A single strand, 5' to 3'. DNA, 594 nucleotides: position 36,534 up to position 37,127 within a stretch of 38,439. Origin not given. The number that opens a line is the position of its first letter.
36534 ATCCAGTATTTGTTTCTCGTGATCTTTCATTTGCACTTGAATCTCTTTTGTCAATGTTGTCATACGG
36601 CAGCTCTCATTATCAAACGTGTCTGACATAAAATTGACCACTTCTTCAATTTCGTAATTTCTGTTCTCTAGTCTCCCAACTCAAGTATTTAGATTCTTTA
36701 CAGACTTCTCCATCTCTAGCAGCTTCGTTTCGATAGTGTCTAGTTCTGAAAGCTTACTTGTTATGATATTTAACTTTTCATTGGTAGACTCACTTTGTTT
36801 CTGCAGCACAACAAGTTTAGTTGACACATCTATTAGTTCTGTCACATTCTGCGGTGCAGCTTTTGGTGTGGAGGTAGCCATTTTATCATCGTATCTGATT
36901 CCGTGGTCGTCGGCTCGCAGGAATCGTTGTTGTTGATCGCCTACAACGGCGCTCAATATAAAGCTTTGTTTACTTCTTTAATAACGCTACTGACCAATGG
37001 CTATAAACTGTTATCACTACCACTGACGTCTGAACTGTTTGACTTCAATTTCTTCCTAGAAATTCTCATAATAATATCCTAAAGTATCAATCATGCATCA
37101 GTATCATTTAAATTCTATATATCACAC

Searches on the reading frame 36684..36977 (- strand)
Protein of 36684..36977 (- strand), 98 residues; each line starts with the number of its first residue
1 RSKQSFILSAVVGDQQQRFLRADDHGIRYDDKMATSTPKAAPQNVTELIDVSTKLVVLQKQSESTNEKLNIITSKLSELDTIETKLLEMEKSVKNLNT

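Call 54: search_protein_families(library=pfam, proteins=[window:36684-36977:-], max_evalue=0.01)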
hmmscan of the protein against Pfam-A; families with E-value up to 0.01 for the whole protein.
seq(98 aa): 1 family
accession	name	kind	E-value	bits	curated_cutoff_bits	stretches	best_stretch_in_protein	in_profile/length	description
PF10046.14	BLOC1_2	-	0.00071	20.3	33.4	1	47-97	35-85/96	Biogenesis of lysosome-related organelles complex-1 subunit 2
